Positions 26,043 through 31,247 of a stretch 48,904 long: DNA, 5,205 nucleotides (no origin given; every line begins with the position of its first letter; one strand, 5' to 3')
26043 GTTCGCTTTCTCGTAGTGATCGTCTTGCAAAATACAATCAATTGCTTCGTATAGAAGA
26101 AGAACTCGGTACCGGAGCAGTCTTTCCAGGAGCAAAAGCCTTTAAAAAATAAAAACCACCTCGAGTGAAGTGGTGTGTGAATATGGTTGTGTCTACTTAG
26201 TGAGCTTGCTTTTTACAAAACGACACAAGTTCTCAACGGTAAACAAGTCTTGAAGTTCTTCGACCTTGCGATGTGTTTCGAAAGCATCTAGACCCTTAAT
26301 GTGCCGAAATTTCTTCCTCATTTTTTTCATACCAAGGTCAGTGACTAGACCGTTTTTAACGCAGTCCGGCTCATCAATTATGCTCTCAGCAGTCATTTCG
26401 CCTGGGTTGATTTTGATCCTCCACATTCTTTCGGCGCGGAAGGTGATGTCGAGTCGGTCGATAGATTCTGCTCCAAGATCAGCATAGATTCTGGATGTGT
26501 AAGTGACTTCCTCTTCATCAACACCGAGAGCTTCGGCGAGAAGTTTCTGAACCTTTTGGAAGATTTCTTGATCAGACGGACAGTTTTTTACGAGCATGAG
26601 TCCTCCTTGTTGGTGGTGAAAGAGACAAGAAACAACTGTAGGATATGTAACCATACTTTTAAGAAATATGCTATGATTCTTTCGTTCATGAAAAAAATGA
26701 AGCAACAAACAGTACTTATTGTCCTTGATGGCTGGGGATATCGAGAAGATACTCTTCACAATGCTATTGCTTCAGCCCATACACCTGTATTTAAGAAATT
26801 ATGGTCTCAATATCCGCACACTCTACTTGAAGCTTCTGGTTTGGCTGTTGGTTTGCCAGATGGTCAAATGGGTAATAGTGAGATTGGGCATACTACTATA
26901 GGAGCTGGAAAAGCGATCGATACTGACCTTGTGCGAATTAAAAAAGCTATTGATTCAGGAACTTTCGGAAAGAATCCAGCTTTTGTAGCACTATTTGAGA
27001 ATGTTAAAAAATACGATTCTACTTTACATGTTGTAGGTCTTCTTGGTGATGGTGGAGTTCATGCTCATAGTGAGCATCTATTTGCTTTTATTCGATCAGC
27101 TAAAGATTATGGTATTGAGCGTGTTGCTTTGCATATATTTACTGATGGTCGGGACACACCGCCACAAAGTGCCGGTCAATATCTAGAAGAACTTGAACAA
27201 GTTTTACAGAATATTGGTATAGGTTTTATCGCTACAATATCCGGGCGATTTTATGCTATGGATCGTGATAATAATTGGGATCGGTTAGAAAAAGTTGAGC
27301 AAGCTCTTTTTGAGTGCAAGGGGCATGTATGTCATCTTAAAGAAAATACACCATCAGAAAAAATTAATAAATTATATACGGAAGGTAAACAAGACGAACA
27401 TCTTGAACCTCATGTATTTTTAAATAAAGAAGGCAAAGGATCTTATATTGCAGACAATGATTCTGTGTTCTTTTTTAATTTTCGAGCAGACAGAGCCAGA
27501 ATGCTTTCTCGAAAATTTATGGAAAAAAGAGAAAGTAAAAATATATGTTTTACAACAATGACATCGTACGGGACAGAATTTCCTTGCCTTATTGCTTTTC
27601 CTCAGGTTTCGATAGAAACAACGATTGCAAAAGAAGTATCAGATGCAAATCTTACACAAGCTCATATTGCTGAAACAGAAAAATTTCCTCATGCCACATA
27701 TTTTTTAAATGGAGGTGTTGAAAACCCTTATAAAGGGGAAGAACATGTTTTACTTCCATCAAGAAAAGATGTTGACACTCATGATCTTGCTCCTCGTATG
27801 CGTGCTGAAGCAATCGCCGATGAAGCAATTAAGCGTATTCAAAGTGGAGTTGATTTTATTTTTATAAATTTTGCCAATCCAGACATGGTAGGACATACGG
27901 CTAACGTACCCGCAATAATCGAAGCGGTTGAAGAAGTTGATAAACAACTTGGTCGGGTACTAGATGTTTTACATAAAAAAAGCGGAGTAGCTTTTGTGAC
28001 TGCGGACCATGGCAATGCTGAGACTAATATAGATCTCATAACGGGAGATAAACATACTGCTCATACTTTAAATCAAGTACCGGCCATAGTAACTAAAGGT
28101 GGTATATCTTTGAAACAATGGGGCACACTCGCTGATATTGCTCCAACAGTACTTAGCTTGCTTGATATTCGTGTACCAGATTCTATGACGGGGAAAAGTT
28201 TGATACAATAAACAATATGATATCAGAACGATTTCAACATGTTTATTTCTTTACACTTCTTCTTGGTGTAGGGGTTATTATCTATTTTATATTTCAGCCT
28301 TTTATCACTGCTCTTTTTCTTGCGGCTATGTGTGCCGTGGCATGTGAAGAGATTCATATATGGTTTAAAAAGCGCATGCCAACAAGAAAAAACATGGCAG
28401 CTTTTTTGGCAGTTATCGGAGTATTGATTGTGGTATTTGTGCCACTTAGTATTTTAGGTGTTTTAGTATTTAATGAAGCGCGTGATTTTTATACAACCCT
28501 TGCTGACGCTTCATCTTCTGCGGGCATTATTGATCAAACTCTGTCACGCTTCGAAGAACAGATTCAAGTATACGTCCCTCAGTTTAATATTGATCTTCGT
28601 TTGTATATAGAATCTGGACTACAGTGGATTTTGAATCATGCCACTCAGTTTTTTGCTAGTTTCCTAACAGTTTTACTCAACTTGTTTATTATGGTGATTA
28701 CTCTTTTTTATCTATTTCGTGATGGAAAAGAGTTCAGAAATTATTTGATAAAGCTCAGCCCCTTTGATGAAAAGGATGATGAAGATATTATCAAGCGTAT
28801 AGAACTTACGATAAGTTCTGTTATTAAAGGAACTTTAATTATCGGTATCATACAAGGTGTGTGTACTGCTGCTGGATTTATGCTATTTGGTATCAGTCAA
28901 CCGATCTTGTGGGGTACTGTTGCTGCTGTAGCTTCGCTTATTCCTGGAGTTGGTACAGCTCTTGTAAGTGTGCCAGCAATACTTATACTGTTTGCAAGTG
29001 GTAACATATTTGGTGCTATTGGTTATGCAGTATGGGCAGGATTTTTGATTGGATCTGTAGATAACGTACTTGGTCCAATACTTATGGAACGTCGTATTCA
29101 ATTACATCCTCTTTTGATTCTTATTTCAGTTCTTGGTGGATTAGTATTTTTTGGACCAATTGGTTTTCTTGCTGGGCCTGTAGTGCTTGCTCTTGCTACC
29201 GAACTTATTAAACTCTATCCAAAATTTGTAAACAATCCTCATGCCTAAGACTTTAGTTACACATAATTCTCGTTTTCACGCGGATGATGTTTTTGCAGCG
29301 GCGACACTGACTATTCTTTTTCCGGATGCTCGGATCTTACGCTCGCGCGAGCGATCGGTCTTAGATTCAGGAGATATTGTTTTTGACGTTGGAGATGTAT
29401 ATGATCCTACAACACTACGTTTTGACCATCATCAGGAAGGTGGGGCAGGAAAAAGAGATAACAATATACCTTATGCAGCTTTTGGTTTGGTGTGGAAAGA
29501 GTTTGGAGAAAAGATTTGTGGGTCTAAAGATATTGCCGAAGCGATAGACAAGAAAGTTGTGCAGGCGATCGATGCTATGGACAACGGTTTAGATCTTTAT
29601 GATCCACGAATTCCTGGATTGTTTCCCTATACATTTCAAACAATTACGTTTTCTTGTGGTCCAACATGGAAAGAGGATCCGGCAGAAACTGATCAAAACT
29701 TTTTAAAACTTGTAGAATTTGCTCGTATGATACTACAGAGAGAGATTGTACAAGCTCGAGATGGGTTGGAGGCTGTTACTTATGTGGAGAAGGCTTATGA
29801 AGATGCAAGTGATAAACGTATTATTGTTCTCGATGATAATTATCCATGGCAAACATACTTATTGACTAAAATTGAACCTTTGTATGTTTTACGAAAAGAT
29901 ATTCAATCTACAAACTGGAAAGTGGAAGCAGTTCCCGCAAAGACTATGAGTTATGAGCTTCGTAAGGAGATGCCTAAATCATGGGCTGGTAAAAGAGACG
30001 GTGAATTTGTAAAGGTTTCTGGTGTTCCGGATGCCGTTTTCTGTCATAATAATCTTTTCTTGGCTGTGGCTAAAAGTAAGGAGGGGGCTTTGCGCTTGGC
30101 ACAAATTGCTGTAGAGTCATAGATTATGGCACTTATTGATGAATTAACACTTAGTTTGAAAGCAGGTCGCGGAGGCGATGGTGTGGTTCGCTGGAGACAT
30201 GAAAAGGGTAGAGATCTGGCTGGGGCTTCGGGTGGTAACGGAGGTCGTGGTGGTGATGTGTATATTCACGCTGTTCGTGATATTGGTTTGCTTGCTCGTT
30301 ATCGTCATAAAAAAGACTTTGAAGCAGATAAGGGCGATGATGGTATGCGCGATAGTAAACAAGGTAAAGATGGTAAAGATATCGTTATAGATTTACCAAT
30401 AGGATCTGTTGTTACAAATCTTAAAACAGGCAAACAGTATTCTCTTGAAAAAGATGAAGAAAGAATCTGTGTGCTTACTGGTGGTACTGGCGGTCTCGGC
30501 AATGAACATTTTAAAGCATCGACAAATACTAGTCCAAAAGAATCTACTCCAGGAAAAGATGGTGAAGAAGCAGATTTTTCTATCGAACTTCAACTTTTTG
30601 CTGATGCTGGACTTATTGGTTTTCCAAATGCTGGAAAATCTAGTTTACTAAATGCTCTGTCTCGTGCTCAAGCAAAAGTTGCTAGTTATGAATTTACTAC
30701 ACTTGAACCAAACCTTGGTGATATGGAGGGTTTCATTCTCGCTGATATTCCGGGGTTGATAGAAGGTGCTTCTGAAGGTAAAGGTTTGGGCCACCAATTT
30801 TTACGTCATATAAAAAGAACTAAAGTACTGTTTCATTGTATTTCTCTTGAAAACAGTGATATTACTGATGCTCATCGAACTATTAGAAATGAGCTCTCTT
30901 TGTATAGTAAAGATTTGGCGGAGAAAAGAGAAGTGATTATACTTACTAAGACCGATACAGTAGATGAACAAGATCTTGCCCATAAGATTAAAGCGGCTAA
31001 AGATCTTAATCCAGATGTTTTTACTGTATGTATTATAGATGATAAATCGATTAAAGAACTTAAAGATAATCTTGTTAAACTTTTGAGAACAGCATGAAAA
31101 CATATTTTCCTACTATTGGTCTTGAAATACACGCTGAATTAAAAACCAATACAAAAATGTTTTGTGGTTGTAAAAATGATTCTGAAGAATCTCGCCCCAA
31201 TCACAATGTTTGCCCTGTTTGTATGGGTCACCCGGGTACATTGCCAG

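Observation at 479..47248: Six self-contained, G+C-richer ORF cassettes with canonical AAGGAG SDs, scattered among SD-less AT-rich housekeeping genes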

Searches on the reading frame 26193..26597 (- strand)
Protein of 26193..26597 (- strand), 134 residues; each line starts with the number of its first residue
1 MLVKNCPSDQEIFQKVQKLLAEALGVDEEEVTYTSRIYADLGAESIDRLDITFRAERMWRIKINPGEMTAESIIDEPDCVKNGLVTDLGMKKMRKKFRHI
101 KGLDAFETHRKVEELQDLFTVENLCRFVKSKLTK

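Call 7: search_protein_families(library=pfam, proteins=[window:26193-26597:-], max_evalue=1)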
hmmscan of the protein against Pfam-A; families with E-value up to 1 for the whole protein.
window:26193-26597:- (134 aa): 2 families
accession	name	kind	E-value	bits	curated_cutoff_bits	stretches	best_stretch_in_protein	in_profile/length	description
PF00550.31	PP-binding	-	5.1e-06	27.1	20.8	1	14-68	1-54/67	Phosphopantetheine attachment site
PF11491.13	DUF3213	-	0.056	14.1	27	1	54-88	22-56/85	Protein of unknown function (DUF3213)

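Call 8: search_protein_families(library=phrogs, proteins=[window:26193-26597:-], max_evalue=0.1)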
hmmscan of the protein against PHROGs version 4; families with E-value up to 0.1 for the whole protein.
window:26193-26597:- (134 aa): 2 families
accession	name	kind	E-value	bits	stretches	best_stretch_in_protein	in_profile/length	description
phrog_5934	-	moron, auxiliary metabolic gene and host takeover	6.9e-06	27.1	1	10-67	13-70/93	acyl carrier protein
phrog_19798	-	unknown function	0.071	14.2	0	13-63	7-51/73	-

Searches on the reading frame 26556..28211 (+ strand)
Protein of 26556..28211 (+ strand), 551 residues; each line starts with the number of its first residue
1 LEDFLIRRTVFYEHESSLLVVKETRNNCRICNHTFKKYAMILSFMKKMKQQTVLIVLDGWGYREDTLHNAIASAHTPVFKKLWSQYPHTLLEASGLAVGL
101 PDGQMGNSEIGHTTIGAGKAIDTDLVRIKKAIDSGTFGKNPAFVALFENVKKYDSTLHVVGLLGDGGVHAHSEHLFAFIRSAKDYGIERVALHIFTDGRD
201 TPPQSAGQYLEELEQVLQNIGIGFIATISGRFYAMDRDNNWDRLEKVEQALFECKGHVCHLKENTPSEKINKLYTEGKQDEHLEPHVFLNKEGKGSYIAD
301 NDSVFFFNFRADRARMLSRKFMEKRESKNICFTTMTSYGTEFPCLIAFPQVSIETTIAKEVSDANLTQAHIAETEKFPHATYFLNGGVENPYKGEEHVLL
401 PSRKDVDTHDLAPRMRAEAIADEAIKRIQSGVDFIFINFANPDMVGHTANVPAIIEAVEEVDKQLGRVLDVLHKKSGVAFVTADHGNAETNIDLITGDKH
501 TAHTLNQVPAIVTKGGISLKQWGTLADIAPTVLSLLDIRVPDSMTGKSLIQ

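Call 14: search_protein_families(library=pfam, proteins=[window:26556-28211:+], max_evalue=0.00001)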
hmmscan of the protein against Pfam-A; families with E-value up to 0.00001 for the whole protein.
window:26556-28211:+ (551 aa): 3 families
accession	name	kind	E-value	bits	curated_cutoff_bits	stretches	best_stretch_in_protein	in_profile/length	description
PF06415.18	iPGM_N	-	4.1e-70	236.1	27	1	128-338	1-215/217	BPG-independent PGAM N-terminus (iPGM_N)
PF01676.23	Metalloenzyme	-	1.2e-68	231.8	24.3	1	51-537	2-249/252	Metalloenzyme superfamily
PF01663.27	Phosphodiest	-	2.8e-10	40.7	23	1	401-528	129-253/342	Type I phosphodiesterase / nucleotide pyrophosphatase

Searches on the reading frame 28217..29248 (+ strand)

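Call 15: search_protein_families(library=pfam, proteins=[window:28217-29248:+], max_evalue=0.00001)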
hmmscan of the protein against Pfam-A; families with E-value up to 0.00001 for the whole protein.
window:28217-29248:+ (343 aa): 1 family
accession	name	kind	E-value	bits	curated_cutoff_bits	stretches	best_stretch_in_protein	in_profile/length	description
PF01594.21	AI-2E_transport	-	5.2e-53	180.8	34.3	1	12-334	4-326/327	AI-2E family transporter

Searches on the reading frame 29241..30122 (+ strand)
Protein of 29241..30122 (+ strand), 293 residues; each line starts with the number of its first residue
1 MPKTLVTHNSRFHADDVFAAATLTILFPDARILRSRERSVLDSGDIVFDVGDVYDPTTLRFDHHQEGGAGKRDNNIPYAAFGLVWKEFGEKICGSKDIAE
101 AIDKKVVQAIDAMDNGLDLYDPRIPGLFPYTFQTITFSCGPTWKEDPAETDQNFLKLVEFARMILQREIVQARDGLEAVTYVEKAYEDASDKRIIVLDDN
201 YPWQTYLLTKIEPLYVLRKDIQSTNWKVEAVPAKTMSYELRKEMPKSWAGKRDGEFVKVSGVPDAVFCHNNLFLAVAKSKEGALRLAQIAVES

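Call 15: search_protein_families(library=pfam, proteins=[window:29241-30122:+], max_evalue=0.00001)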
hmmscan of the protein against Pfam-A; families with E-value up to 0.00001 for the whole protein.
window:29241-30122:+ (293 aa): 1 family
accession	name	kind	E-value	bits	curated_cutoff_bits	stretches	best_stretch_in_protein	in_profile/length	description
PF03690.18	MYG1_exonuc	-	1.4e-72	245.4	22.1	1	5-290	2-317/318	Uncharacterised protein family (UPF0160)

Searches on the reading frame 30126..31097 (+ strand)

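Call 15: search_protein_families(library=pfam, proteins=[window:30126-31097:+], max_evalue=0.00001)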
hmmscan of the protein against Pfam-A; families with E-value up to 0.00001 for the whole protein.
window:30126-31097:+ (323 aa): 4 families
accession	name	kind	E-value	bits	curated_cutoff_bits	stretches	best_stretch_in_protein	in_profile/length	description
PF01018.28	GTP1_OBG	-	1.3e-43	148.7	27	1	4-157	1-155/155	GTP1/OBG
PF01926.29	MMR_HSR1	-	7e-25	87.8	21.9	1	161-274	2-112/113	50S ribosome-binding GTPase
PF02421.24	FeoB_N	-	2.7e-09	37.2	27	1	162-315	4-155/156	Ferrous iron transport protein B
PF03193.22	RsgA_GTPase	-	9.2e-06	26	30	0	268-317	55-105/174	RsgA GTPase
